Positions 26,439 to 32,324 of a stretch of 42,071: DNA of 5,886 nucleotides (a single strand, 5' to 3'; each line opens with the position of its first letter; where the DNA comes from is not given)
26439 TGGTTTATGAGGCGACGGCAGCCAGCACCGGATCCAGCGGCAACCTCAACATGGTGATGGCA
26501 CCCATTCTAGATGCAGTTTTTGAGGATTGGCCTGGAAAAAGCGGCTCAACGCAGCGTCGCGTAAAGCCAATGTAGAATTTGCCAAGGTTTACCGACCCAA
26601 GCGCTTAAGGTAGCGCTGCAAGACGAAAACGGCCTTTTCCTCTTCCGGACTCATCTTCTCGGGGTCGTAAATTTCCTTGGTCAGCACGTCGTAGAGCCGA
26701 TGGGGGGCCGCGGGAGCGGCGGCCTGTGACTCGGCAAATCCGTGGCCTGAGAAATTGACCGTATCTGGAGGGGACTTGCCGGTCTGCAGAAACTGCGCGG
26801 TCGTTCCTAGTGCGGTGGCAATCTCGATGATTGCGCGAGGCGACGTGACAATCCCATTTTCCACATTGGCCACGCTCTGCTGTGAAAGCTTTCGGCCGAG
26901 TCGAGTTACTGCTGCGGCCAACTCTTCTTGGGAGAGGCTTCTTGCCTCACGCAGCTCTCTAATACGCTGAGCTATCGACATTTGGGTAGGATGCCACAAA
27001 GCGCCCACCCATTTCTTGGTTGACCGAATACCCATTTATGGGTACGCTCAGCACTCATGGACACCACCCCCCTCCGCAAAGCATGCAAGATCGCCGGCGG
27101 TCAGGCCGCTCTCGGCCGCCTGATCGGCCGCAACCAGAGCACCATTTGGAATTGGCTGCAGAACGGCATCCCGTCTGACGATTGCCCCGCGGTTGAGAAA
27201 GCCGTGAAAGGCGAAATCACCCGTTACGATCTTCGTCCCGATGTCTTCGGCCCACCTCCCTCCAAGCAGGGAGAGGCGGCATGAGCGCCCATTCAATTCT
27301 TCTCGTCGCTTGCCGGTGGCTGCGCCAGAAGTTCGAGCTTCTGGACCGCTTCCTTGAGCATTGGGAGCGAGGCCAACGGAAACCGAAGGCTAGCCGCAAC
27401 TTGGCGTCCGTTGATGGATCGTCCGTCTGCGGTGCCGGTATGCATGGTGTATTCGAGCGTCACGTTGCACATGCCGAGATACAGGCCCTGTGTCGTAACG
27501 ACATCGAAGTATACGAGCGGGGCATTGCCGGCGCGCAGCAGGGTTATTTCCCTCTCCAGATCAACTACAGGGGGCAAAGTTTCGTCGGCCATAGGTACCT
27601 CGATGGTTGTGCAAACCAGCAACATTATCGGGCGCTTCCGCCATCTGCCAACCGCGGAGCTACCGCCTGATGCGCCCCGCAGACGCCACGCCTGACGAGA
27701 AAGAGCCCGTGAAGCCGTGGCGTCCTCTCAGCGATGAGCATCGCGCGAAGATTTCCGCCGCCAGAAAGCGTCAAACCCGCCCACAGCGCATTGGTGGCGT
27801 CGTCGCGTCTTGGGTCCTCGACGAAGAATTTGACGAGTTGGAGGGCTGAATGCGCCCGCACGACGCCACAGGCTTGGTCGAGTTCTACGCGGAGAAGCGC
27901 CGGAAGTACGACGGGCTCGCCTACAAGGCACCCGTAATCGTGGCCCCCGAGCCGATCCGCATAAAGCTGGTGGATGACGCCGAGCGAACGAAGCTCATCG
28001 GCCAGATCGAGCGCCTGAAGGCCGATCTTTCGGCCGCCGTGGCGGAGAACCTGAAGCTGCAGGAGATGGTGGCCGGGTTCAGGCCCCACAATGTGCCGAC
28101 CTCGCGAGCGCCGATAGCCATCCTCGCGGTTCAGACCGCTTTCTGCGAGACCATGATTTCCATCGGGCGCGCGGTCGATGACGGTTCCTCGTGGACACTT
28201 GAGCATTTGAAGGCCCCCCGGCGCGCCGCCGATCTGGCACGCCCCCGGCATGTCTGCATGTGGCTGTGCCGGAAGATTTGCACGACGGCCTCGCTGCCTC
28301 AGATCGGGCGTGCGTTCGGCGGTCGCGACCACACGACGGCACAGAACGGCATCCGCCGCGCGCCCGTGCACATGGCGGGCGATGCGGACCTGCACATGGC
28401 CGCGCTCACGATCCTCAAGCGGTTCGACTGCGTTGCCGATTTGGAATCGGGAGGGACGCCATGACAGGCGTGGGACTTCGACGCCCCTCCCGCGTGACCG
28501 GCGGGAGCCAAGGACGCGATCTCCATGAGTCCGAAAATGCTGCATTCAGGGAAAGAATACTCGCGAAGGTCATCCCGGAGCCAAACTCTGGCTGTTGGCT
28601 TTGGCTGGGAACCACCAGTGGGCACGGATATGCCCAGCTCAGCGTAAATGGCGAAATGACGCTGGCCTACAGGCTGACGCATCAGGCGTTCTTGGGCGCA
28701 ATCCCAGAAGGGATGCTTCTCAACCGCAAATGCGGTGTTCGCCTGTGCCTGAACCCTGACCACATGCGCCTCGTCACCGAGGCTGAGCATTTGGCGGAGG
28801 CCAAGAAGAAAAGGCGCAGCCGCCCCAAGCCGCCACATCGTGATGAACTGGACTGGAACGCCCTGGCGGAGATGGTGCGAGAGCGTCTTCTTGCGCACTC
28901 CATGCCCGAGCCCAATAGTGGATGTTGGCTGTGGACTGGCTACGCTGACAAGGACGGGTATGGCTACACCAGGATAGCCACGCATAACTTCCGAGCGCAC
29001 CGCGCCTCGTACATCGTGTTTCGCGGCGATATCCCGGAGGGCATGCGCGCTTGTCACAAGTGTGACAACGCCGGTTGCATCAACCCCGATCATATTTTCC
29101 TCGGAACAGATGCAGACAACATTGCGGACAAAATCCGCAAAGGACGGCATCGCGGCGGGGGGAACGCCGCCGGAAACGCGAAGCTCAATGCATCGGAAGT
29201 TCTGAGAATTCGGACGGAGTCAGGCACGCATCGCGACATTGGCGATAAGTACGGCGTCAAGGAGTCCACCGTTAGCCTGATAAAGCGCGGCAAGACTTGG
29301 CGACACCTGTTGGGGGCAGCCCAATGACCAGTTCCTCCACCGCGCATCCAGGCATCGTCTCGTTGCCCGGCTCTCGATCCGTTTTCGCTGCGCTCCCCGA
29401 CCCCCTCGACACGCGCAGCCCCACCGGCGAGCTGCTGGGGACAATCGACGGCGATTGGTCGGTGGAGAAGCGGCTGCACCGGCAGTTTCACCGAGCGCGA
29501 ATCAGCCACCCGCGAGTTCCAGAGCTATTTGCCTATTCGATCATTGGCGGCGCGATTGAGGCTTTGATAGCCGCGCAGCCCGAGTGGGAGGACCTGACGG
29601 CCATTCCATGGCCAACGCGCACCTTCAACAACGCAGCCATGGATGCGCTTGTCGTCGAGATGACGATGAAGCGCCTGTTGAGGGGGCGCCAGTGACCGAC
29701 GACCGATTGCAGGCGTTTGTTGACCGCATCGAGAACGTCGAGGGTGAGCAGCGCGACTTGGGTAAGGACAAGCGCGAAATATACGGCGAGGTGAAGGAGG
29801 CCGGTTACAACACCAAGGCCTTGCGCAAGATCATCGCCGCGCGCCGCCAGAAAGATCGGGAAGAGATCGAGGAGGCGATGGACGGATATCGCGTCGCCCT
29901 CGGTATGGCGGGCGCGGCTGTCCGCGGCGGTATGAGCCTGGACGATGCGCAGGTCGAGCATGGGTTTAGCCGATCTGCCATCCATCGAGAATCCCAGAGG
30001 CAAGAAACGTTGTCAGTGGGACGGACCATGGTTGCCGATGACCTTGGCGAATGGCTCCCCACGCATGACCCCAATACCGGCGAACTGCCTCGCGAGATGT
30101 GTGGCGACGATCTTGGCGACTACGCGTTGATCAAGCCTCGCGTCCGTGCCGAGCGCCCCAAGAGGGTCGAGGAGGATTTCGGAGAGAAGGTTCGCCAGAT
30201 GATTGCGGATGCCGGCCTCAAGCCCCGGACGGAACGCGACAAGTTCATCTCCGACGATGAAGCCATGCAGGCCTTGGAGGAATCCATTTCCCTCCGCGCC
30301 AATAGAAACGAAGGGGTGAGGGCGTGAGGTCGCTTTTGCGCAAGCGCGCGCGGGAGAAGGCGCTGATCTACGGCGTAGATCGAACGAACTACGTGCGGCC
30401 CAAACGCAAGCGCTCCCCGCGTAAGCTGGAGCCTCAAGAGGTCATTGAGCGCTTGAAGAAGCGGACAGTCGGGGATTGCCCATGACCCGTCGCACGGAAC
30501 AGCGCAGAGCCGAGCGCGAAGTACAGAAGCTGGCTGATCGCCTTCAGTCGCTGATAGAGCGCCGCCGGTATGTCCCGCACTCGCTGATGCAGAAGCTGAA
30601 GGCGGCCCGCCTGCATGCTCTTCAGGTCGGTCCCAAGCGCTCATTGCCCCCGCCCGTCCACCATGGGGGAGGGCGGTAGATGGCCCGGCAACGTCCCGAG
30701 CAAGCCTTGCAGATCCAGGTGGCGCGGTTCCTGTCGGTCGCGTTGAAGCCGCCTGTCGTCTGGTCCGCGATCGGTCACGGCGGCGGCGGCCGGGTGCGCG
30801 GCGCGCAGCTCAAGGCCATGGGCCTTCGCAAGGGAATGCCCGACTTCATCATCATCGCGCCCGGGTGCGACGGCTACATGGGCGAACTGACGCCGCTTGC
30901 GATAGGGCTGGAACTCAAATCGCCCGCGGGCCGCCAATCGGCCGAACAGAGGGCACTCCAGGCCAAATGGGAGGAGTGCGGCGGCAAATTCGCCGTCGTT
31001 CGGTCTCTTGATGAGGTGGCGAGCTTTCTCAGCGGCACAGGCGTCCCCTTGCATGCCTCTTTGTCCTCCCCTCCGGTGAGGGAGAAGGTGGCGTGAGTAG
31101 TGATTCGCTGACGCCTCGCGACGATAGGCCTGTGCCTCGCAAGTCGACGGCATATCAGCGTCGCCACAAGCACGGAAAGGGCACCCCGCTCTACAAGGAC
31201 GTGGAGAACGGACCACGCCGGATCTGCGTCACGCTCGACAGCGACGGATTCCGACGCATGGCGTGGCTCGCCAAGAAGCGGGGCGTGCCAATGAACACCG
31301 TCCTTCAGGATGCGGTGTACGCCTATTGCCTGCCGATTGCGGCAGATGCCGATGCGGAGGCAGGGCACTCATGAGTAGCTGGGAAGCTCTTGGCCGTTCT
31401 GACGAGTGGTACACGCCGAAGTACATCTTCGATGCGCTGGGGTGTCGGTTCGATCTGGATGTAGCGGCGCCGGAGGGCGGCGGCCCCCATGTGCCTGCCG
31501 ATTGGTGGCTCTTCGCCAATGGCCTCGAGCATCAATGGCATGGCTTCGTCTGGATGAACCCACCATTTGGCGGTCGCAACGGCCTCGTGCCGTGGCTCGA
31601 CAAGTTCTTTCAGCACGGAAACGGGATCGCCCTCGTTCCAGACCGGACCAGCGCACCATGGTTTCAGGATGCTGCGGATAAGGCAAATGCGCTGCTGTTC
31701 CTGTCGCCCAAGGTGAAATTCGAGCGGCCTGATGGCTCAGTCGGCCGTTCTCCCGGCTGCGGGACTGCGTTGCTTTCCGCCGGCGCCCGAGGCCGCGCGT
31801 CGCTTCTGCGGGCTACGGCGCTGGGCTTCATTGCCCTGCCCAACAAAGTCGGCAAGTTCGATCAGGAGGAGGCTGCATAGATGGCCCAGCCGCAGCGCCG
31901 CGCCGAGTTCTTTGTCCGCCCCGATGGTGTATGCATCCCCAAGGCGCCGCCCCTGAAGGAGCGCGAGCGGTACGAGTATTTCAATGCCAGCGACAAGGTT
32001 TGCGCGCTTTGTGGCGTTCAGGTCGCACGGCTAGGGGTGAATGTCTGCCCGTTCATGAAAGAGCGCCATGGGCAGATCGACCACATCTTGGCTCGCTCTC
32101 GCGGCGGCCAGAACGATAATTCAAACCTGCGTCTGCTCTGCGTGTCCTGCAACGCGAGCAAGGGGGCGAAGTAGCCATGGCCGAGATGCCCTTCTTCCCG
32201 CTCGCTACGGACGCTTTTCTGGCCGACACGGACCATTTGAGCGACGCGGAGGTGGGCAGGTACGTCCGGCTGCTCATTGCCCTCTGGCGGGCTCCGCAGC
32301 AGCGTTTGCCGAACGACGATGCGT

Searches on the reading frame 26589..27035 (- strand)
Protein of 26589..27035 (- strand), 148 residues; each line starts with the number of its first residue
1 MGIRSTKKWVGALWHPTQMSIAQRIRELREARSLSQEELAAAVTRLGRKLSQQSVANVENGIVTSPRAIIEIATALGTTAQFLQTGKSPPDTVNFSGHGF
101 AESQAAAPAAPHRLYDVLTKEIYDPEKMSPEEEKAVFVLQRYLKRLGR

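Call 19: search_protein_families(library=pfam, proteins=[window:26589-27035:-], max_evalue=0.01)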
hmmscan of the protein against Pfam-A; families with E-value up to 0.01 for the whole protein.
window:26589-27035:- (148 aa): 3 families
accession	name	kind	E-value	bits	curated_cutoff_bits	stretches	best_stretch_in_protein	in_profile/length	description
PF01381.28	HTH_3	-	1.5e-09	38.2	23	1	25-82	1-54/55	Helix-turn-helix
PF13560.12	HTH_31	-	8.4e-09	36.1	27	1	21-79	2-57/64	Helix-turn-helix domain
PF12844.13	HTH_19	-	0.0035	17.7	30.2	1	23-86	2-61/64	Helix-turn-helix domain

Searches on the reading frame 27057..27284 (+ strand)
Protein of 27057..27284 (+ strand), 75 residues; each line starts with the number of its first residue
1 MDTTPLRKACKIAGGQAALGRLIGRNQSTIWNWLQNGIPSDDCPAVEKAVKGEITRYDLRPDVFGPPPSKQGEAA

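Call 19: search_protein_families(library=pfam, proteins=[window:27057-27284:+], max_evalue=0.01)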
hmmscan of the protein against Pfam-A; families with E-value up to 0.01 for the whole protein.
window:27057-27284:+ (75 aa): 1 family
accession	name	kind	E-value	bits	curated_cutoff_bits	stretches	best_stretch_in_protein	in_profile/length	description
PF15943.11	YdaS_toxin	-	4.3e-21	74.9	30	1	6-67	1-64/65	Bacterial toxin YdaS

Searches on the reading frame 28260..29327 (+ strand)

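Call 19: search_protein_families(library=pfam, proteins=[window:28260-29327:+], max_evalue=0.01)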
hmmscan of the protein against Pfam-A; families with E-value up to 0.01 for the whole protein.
window:28260-29327:+ (355 aa): 2 families
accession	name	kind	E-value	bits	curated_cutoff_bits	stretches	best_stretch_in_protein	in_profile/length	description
PF13392.12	HNH_3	-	1.6e-15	56.9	24.8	2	245-287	2-44/46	HNH endonuclease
PF05551.17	zf-His_Me_endon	-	4.7e-06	27.3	27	1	261-288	64-91/131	Zinc-binding loop region of homing endonuclease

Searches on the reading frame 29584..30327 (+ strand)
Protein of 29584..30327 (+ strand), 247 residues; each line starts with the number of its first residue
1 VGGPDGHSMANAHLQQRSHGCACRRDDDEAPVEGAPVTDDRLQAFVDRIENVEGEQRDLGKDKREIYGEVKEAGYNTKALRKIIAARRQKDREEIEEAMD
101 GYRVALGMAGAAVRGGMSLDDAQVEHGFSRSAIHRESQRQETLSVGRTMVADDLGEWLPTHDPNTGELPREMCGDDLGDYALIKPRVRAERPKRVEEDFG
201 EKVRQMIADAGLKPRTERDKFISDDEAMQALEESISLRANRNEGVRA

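Call 19: search_protein_families(library=pfam, proteins=[window:29584-30327:+], max_evalue=0.01)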
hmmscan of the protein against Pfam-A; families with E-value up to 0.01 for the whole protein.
window:29584-30327:+ (247 aa): 1 family
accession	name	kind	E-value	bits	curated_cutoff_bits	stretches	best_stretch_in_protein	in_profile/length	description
PF10073.14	GapR_DNA-bd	-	3.2e-17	62.3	22.6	1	39-107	2-72/72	GapR-like, DNA-binding domain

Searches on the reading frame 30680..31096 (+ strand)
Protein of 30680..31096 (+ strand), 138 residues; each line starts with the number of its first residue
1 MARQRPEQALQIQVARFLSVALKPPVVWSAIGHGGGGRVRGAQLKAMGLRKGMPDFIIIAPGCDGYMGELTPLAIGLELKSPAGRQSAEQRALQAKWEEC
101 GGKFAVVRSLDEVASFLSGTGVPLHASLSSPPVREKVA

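Call 19: search_protein_families(library=pfam, proteins=[window:30680-31096:+], max_evalue=0.01)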
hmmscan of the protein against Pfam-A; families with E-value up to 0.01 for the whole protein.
window:30680-31096:+ (138 aa): 1 family
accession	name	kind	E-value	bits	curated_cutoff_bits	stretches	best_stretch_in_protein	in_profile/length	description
PF08774.17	VRR_NUC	-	1.9e-05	25.1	23.8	1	46-109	57-114/116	VRR-NUC domain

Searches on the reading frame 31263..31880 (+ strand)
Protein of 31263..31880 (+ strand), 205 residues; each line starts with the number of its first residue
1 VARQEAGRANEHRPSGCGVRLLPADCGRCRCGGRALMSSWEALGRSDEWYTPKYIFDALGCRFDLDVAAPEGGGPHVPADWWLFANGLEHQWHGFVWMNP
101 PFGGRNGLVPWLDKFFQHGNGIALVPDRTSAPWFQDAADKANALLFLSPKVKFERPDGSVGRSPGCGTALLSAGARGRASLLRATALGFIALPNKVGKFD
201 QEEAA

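Call 19: search_protein_families(library=pfam, proteins=[window:31263-31880:+], max_evalue=0.01)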
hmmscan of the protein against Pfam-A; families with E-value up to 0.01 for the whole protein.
window:31263-31880:+ (205 aa): 1 family
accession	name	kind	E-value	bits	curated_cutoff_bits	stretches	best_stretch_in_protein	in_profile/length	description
PF05869.16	Dam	-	1.1e-08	35.4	28.1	1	46-153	9-123/169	DNA N-6-adenine-methyltransferase (Dam)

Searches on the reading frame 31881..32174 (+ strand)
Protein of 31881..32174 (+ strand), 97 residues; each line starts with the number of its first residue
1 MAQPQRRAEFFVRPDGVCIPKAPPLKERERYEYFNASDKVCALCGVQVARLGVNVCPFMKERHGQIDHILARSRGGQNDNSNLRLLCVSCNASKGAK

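Call 19: search_protein_families(library=pfam, proteins=[window:31881-32174:+], max_evalue=0.01)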
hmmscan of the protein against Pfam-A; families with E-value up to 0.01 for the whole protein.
window:31881-32174:+ (97 aa): 3 families
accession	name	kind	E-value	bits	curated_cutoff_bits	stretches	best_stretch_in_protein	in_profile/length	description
PF01844.29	HNH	-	9.1e-10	39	21.4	1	63-96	13-46/47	HNH endonuclease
PF14279.12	HNH_5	-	3.2e-08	33.8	27.5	1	63-97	12-46/56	HNH endonuclease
PF13395.12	HNH_4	-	0.0035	17.7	22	1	62-96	16-50/54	HNH endonuclease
